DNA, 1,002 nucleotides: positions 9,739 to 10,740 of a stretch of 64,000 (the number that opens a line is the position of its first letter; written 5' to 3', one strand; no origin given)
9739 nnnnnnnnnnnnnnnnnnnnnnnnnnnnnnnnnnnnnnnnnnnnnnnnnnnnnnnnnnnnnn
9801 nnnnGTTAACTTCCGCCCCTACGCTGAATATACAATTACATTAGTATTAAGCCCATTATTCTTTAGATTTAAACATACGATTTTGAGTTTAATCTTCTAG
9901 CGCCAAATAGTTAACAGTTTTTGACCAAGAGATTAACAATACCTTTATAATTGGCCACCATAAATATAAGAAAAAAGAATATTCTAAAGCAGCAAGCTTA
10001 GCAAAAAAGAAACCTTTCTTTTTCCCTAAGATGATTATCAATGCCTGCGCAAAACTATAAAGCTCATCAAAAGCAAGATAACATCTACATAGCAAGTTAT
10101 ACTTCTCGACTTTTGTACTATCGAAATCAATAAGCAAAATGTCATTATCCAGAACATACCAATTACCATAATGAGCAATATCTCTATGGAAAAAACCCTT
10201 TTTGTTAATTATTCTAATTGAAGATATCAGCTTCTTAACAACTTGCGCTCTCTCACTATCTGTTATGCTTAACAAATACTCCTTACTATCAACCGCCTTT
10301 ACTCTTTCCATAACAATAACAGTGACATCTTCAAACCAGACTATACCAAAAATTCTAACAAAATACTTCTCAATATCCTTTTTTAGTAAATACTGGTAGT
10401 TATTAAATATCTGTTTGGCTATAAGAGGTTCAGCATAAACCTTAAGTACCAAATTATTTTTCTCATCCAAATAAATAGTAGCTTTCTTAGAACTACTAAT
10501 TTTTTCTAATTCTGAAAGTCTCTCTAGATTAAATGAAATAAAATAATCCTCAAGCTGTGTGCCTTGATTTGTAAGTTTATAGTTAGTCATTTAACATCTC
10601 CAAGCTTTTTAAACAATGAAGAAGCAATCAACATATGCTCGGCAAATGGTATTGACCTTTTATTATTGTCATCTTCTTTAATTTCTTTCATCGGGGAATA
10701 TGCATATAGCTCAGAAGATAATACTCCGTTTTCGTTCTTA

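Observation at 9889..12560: Translationally coupled SixA-like phosphatase, B12-rSAM (CX4CX2C) and kinase-like cassette of unknown function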

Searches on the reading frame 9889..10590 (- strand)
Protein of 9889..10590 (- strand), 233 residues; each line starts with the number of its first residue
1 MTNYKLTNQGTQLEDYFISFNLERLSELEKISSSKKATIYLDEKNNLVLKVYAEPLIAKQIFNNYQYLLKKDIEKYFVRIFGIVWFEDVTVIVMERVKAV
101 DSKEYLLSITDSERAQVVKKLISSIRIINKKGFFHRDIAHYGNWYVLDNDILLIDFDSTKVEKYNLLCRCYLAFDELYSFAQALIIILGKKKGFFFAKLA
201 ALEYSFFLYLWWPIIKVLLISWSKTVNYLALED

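Call 3: search_protein_families(library=pfam, proteins=[window:9889-10590:-], max_evalue=0.1)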
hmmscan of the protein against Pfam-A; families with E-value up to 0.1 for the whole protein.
window:9889-10590:- (233 aa): 2 families
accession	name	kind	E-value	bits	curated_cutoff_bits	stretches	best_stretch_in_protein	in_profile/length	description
PF00069.31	Pkinase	-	0.00016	21.6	31.7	1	59-160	43-146/263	Protein kinase domain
PF07714.23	PK_Tyr_Ser-Thr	-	0.012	15.4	23.1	1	60-139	47-129/258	Protein tyrosine and serine/threonine kinase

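Call 4: search_protein_families(library=ncbifam, proteins=[window:9889-10590:-], max_evalue=0.1)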
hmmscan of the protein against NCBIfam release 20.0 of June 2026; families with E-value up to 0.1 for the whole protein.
window:9889-10590:- (233 aa): 2 families
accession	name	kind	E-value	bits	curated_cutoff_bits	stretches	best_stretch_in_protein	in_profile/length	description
TIGR01982.1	UbiB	equivalog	0.00068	18.3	487.55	1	90-156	232-300/436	2-polyprenylphenol 6-hydroxylase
NF011464.0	PRK14879.1-7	equivalog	0.0018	18.1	246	1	91-159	82-149/221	Kae1-associated kinase Bud32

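Call 11: find_homologous_proteins(query=window:9889-10590:-, max_evalue=0.001)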
Query window:9889-10590:- (233 aa): 3 proteins with E <= 0.001 among 545 candidates.
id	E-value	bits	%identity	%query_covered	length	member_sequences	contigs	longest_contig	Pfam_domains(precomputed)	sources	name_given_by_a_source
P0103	7.7e-146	502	100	100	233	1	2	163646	-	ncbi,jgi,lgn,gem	-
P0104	4.0e-80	287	56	99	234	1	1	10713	-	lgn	-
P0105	1.4e-78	282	56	100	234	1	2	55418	-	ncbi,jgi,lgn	jgi:tRNA A-37 threonylcarbamoyl transferase component Bud32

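Call 13: find_encoding_contigs(protein=P0105, flank=8000, max_places=4)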
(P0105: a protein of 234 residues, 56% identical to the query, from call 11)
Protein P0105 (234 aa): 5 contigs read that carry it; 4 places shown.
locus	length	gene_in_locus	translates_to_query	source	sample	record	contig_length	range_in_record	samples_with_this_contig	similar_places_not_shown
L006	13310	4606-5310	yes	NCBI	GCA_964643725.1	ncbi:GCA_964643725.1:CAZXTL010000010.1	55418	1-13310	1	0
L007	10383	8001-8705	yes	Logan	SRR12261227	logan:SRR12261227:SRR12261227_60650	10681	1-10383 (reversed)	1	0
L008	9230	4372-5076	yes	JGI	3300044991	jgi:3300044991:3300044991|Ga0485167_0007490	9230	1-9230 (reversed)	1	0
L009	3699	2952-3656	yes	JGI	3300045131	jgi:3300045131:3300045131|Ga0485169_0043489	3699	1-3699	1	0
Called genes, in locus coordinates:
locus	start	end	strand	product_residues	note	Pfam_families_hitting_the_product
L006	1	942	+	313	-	?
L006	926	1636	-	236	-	-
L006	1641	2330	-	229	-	PF01936:NYN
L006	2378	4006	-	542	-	-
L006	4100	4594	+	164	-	PF00300:His_Phos_1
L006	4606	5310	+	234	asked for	-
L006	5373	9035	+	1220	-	PF01520:Amidase_3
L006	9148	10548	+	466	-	PF05951:Peptidase_M15_2, PF08291:Peptidase_M15_3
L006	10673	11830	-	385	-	-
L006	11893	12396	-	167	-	PF01613:Flavin_Reduct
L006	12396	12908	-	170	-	PF00210:Ferritin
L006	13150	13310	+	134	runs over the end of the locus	PF04480:DUF559, PF18741:MTES_1575 (weak)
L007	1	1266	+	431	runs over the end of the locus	PF00155:Aminotran_1_2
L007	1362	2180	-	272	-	PF26514:DUF8173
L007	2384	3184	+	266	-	-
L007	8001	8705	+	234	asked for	-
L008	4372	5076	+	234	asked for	-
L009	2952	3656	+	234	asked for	-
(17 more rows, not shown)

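Call 14: find_encoding_contigs(protein=P0104, flank=8000, max_places=4)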
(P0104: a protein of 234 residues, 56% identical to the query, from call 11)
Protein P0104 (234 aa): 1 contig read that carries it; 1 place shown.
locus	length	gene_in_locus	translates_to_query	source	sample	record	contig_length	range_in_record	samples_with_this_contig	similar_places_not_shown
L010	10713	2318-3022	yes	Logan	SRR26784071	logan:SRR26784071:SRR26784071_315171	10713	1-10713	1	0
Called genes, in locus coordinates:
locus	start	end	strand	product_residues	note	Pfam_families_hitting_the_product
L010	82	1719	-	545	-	-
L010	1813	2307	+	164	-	PF00300:His_Phos_1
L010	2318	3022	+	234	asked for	-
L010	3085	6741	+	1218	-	PF01520:Amidase_3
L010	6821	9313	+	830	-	PF13645:YkuD_2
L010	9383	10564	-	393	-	PF13202:EF-hand_5 (weak)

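Call 23: find_related_loci(query=A2, collection=genome_contigs, flank=10000)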
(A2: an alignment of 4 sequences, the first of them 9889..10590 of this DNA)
Query A2 (233 aa) in genome_contigs; peptide patterns used: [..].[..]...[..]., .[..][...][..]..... (x = any residue, [..] = any of these).
53 stretches matched a pattern; 2 encode a relative of the query (tblastn E <= 1e-3); 2 distinct loci.
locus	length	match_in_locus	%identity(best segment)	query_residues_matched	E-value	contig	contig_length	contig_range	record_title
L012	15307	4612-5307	56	2-233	2e-87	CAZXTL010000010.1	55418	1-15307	MAG TPA_asm: uncultured Candidatus Marinamargulisbacteria bacterium isolate SRP272421_co1_566 genome assembly, contig: N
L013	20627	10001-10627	31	25-233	1e-37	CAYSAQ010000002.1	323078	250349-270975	MAG TPA_asm: uncultured Candidatus Marinamargulisbacteria bacterium isolate binchicken_co47_117 genome assembly, contig:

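Call 30: predict_structure(alignment_id=A3)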
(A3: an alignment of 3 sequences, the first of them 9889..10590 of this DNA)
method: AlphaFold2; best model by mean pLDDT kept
length: 233 residues; sequences in the alignment: 3
mean_pLDDT: 53.1   pTM: 0.43
mean pLDDT of the five models: 53.1, 49.1, 48.2, 46.0, 39.6
residues with pLDDT >= 90: 0; 70-90: 68; 50-70: 35; < 50: 130
segments of 3 or more residues with pLDDT < 50: 65-74, 99-179, 185-190, 201-213, 216-233
pLDDT, mean of each block of 10 residues (from residue 1): 74 83 85 79 80 74 50 52 84 68 38 41 34 26 31 31 34 38 48 54 42 48 35 24
secondary structure, 60 per line:
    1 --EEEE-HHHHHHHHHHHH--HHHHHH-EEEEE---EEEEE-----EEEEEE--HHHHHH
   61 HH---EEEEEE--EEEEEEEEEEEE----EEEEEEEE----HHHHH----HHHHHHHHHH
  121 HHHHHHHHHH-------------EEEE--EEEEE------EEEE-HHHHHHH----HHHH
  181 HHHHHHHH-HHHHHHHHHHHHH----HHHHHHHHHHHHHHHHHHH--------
elements in order: E3-6 H8-19 H22-27 E29-33 E37-41 E47-52 H55-62 E66-71 E74-85 E90-97 H102-106 H111-130 E144-147 E150-154 E161-164 H166-172 H177-188 H190-202 H207-225

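Call 32: search_solved_structures(query=A2, max_evalue=10, show_alignments=3)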
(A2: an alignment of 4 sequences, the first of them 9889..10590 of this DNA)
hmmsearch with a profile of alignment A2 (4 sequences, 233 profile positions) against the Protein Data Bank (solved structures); distinct sequences matched with E-value up to 10: 187 (the best 60 are shown).
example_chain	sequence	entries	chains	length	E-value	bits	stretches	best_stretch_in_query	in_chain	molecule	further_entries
8p5h_A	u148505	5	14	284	0.00052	22.8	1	45-139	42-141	Serine/threonine-protein kinase ULK1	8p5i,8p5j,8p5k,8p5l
8p5g_A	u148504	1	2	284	0.00052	22.8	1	45-139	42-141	Serine/threonine-protein kinase ULK1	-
9f32_A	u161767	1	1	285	0.00052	22.8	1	45-139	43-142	Serine/threonine-protein kinase ULK1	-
6mnh_A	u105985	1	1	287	0.00053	22.8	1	45-139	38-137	Serine/threonine-protein kinase ULK1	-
6qat_A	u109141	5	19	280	0.00054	22.8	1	60-139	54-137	Serine/threonine-protein kinase ULK2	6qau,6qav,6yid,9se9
8sv9_A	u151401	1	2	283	0.00063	22.5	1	46-139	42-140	Serine/threonine-protein kinase ULK1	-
9se8_A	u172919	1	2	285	0.00064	22.5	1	46-139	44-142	Serine/threonine-protein kinase ULK1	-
4wno_A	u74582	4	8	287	0.00065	22.5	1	46-139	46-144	Serine/threonine-protein kinase ULK1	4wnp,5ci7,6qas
4dfl_A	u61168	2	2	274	0.00095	22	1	74-157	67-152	Tyrosine-protein kinase SYK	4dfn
4f4p_A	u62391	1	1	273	0.00095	21.9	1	74-157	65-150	Tyrosine-protein kinase SYK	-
6hm6_A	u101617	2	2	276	0.00095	21.9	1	74-157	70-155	SPLEEN TYROSINE KINASE | Tyrosine-protein kinase SYK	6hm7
4pv0_A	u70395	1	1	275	0.00096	21.9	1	74-157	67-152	Tyrosine-protein kinase SYK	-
6vov_A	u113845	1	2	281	0.001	21.9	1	74-157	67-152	Tyrosine-protein kinase SYK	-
3srv_A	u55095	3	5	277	0.001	21.9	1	74-157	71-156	Tyrosine-protein kinase SYK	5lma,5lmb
8x5k_A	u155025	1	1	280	0.001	21.8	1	74-157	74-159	Tyrosine-protein kinase SYK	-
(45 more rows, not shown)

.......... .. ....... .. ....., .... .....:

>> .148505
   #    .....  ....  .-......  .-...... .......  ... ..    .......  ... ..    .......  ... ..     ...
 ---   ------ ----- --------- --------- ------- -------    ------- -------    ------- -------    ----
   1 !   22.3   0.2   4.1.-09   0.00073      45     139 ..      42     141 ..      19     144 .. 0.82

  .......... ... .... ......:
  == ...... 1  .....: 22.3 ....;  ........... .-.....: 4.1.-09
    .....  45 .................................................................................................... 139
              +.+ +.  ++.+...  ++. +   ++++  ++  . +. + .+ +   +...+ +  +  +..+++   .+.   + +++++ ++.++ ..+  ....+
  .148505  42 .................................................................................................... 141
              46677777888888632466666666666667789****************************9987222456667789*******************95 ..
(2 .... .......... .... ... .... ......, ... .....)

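Call 39: search_protein_families(library=pfam, proteins=[L013:6736-8358:-, L013:10730-11920:+, L013:12021-13115:+, L006:5373-9035:+], max_evalue=0.01)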
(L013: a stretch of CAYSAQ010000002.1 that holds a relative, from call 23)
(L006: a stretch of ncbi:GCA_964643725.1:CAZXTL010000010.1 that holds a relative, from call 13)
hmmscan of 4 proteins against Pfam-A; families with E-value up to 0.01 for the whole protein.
L013:6736-8358:- (540 aa): 1 family
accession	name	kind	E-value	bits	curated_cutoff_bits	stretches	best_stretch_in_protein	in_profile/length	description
PF18798.6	LPD3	-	0.00013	22.5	27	1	38-102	22-80/114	Large polyvalent protein-associated domain 3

L013:10730-11920:+ (396 aa): 0 families

L013:12021-13115:+ (364 aa): 0 families

L006:5373-9035:+ (1220 aa): 1 family
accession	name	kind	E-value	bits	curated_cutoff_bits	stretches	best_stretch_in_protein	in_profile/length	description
PF01520.23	Amidase_3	-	5.8e-09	36.7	27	1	1028-1188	3-145/174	N-acetylmuramoyl-L-alanine amidase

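Call 47: search_protein_representatives(alignment_id=A3)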
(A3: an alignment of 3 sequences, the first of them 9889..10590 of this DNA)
Query: 3 sequences, 234 profile positions. Proteins with E-value up to 0.001 (for the whole library): 19; up to 1e-10: 3; up to 1e-30: 2. The best 19 are listed.
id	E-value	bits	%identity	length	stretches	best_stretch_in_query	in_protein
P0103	6.3e-129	445.0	-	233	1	3-234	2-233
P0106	3.2e-44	167.8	-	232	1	33-234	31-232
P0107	5.9e-11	58.9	-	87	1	87-141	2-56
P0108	2.0e-05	40.8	-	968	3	79-163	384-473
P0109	2.6e-05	40.4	-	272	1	29-159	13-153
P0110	5.9e-05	39.2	-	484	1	21-168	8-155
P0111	6.4e-05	39.1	-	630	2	77-147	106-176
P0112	1.2e-04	38.2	-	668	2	66-157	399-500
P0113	1.3e-04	38.1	-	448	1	79-161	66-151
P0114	2.1e-04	37.4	-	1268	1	64-160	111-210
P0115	2.2e-04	37.4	-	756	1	65-160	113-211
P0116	2.5e-04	37.2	-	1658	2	42-165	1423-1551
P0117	2.6e-04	37.1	-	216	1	67-164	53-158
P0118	4.0e-04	36.5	-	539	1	47-164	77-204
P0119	5.0e-04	36.2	-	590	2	75-158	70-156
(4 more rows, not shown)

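Call 51: search_protein_families(library=padloc, proteins=[window:9889-10590:-], max_evalue=0.01)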
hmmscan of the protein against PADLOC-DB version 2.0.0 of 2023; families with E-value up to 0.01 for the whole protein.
window:9889-10590:- (233 aa): 5 families
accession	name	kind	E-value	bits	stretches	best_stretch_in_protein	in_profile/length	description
PDLC03921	MkoA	-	2.6e-06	23.4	1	11-156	478-632/1607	-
PDLC04051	PD-T4-6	-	0.00094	16.2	1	87-160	107-185/476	-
PDLC04048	PD-T4-6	-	0.0014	16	1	76-140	72-139/354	-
PDLC04044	PD-T4-6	-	0.002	15.3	1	76-161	106-188/372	-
PDLC04042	PD-T4-6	-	0.0079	13.9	1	76-156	70-153/292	-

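Call 52: search_protein_families(library=phrogs, proteins=[window:9889-10590:-], max_evalue=0.01)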
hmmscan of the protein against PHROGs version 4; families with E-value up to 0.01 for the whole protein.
window:9889-10590:- (233 aa): 2 families
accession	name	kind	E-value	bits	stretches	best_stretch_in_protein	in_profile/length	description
phrog_3297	-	other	5.4e-05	24.1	1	44-159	10-112/160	kinase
phrog_2361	-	other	0.0025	17.8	1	24-138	14-136/415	serine-threonine kinase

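Call 62: search_protein_families(library=pfam, proteins=[P0104, P0105, L013:9932-10630:+, window:9889-10590:-], max_evalue=1)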
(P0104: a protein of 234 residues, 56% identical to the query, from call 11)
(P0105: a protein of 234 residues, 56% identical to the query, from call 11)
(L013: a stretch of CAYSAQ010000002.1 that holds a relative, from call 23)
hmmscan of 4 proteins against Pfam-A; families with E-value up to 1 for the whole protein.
P0104 (234 aa): 4 families
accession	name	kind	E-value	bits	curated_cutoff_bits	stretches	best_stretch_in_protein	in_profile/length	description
PF03109.22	ABC1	-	0.00067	19.3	22.9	1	91-158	143-212/244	ABC1 atypical kinase-like domain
PF00069.31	Pkinase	-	0.0015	18.4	31.7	1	60-161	43-146/263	Protein kinase domain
PF07714.23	PK_Tyr_Ser-Thr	-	0.0028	17.5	23.1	1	49-141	32-130/258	Protein tyrosine and serine/threonine kinase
PF21298.3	TopBP1_BRCT0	-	0.13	13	27.5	1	85-131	9-54/96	TopBP1, BRCT0 domain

P0105 (234 aa): 6 families
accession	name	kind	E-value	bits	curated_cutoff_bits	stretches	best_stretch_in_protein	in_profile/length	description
PF03109.22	ABC1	-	0.0002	21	22.9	1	91-157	143-211/244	ABC1 atypical kinase-like domain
PF07714.23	PK_Tyr_Ser-Thr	-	0.00054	19.8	23.1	1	47-141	30-130/258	Protein tyrosine and serine/threonine kinase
PF00069.31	Pkinase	-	0.0014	18.5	31.7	1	60-161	43-146/263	Protein kinase domain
PF21298.3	TopBP1_BRCT0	-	0.033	15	27.5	1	85-134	9-60/96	TopBP1, BRCT0 domain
PF16677.11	GP3_package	-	0.14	12.8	29.4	1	54-143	8-98/105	DNA-packaging protein gp3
PF01636.29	APH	-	0.35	11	23.2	0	132-161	168-198/239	Phosphotransferase enzyme family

L013:9932-10630:+ (232 aa): 4 families
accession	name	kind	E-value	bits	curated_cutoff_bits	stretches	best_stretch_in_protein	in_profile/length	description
PF01163.29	RIO1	-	1.1e-05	25.6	22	1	88-161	80-152/187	RIO domain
PF19250.5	DUF5898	-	0.0006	20.2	28.9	1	42-138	17-102/109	Family of unknown function (DUF5898)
PF00069.31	Pkinase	-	0.0022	17.9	31.7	1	49-137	34-124/263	Protein kinase domain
PF07714.23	PK_Tyr_Ser-Thr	-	0.024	14.4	23.1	1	40-137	25-128/258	Protein tyrosine and serine/threonine kinase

window:9889-10590:- (233 aa): 2 families
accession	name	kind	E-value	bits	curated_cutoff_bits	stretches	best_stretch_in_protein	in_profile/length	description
PF00069.31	Pkinase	-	0.00016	21.6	31.7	1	59-160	43-146/263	Protein kinase domain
PF07714.23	PK_Tyr_Ser-Thr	-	0.012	15.4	23.1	1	60-139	47-129/258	Protein tyrosine and serine/threonine kinase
